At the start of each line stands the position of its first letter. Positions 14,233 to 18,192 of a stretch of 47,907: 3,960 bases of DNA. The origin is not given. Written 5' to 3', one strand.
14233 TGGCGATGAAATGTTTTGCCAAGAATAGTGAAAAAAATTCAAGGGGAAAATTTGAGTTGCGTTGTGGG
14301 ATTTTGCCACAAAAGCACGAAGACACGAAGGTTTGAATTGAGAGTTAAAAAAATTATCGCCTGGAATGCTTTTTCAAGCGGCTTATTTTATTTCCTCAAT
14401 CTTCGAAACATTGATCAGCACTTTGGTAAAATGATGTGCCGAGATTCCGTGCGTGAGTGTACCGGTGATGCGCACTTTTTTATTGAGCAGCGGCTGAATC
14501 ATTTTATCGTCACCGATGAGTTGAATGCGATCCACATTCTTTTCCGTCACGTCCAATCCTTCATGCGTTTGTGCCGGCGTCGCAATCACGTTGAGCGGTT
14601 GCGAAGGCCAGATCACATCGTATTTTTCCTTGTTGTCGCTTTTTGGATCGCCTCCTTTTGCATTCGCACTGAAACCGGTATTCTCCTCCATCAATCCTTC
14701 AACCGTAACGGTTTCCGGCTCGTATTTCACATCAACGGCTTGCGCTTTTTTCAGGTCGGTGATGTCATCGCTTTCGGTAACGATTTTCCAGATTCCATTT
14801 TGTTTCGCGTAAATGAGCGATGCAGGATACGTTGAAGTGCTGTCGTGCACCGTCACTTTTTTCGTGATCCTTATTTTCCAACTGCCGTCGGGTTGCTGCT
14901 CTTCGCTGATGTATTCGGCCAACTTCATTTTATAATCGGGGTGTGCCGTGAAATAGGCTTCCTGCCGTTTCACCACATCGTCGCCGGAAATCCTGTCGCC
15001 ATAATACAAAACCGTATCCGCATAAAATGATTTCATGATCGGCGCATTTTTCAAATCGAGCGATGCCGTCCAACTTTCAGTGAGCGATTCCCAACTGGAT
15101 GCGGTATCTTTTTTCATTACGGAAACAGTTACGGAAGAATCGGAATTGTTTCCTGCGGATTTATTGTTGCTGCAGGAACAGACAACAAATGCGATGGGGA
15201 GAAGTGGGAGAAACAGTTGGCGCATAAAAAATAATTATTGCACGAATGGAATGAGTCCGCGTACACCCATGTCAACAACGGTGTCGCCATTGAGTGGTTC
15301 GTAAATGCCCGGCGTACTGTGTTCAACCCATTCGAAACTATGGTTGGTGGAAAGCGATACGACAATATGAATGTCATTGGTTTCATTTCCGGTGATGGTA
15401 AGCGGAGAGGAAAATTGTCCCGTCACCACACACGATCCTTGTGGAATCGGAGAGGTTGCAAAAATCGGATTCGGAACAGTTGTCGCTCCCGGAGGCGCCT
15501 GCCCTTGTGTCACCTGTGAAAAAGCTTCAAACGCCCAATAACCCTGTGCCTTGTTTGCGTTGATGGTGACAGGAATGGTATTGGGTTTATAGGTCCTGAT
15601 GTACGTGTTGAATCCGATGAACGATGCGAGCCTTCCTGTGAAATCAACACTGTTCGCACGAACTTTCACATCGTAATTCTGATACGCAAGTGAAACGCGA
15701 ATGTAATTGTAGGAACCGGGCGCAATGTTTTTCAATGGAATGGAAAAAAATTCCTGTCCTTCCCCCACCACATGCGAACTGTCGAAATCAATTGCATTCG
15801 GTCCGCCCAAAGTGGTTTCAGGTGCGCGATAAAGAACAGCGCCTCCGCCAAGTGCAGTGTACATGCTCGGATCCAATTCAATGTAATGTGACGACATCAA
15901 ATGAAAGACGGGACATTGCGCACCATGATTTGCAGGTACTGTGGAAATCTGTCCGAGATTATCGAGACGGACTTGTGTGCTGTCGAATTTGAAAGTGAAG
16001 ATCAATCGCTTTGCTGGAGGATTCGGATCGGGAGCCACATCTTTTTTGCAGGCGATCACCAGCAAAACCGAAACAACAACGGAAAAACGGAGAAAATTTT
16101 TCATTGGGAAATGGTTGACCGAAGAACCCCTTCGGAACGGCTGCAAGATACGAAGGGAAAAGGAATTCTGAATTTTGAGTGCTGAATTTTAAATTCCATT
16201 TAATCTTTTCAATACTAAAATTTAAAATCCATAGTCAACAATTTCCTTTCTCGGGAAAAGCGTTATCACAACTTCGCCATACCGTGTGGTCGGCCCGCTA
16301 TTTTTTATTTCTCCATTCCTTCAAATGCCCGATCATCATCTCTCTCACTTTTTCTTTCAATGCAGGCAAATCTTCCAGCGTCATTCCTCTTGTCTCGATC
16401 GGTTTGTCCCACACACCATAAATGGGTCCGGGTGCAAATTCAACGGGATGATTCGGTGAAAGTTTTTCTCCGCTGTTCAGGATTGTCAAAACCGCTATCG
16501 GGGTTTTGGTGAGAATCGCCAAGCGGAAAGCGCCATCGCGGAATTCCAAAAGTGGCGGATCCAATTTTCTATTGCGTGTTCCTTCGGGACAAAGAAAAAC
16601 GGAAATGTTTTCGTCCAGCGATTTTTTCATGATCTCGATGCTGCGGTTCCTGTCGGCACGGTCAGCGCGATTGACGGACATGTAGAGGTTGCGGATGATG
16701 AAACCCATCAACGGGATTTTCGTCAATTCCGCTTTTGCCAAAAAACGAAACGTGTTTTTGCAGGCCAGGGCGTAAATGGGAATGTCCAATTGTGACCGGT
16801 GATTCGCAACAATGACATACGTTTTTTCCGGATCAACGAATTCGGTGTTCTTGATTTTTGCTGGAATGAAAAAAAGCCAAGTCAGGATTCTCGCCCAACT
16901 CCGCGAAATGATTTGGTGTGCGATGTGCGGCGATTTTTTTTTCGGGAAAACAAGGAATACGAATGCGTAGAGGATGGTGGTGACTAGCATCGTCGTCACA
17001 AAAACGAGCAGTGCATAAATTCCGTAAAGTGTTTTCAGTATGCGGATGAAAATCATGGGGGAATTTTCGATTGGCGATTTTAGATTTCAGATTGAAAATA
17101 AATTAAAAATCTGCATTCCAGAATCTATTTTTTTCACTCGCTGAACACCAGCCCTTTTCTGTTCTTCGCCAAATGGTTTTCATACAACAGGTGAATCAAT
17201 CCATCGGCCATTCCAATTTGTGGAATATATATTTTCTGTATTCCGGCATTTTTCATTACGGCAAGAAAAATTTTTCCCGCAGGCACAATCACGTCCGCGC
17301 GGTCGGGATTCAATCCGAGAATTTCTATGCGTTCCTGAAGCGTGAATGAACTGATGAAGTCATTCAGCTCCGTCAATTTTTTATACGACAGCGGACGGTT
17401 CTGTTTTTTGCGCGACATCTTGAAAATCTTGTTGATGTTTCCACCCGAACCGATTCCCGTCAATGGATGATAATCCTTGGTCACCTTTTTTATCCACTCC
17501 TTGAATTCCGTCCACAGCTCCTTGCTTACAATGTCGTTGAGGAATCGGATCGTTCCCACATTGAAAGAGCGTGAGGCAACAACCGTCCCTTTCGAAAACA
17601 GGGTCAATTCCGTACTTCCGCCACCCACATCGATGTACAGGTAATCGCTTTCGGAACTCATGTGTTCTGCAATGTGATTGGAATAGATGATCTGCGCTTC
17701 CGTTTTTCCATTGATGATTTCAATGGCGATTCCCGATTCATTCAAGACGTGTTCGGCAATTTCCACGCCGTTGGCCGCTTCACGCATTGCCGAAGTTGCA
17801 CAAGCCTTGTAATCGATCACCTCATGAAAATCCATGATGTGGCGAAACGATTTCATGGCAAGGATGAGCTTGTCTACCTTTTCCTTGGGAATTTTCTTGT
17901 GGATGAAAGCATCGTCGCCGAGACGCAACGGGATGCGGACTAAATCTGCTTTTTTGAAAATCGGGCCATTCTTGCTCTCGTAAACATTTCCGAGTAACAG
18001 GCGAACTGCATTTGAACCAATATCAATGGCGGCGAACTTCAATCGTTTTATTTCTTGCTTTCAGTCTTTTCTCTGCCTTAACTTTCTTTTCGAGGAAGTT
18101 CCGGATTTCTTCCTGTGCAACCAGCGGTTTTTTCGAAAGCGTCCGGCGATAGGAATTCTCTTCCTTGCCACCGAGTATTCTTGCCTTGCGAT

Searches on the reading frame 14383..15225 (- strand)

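Call 44: search_protein_families(library=pfam, proteins=[window:14383-15225:-], max_evalue=0.00001)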
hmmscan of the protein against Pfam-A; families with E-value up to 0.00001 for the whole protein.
window:14383-15225:- (280 aa): 1 family
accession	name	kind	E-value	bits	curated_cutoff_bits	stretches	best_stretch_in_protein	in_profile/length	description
PF14485.11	DUF4431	-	4.4e-10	39.6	24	1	243-277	14-48/48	Domain of unknown function (DUF4431)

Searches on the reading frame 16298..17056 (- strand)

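Call 44: search_protein_families(library=pfam, proteins=[window:16298-17056:-], max_evalue=0.00001)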
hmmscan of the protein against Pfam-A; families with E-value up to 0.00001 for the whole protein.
window:16298-17056:- (252 aa): 1 family
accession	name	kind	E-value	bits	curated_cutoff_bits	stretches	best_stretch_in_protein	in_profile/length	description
PF01553.26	Acyltransferase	-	2.3e-22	79.6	23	1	67-188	3-127/132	Acyltransferase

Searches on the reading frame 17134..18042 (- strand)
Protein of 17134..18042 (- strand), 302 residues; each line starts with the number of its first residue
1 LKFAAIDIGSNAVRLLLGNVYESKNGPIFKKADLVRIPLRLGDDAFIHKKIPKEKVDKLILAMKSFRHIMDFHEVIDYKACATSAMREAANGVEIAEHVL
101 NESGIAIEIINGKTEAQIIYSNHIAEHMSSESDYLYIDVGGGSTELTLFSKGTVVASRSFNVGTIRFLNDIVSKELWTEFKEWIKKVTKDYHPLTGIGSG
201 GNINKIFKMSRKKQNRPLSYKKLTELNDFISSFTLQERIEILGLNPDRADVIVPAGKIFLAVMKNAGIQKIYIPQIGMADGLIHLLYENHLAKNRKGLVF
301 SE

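Call 44: search_protein_families(library=pfam, proteins=[window:17134-18042:-], max_evalue=0.00001)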
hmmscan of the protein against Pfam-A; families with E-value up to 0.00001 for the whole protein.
window:17134-18042:- (302 aa): 1 family
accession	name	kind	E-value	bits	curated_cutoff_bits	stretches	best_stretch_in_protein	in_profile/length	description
PF02541.22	Ppx-GppA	-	2.7e-40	139.1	27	1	39-284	20-279/285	Ppx/GppA phosphatase family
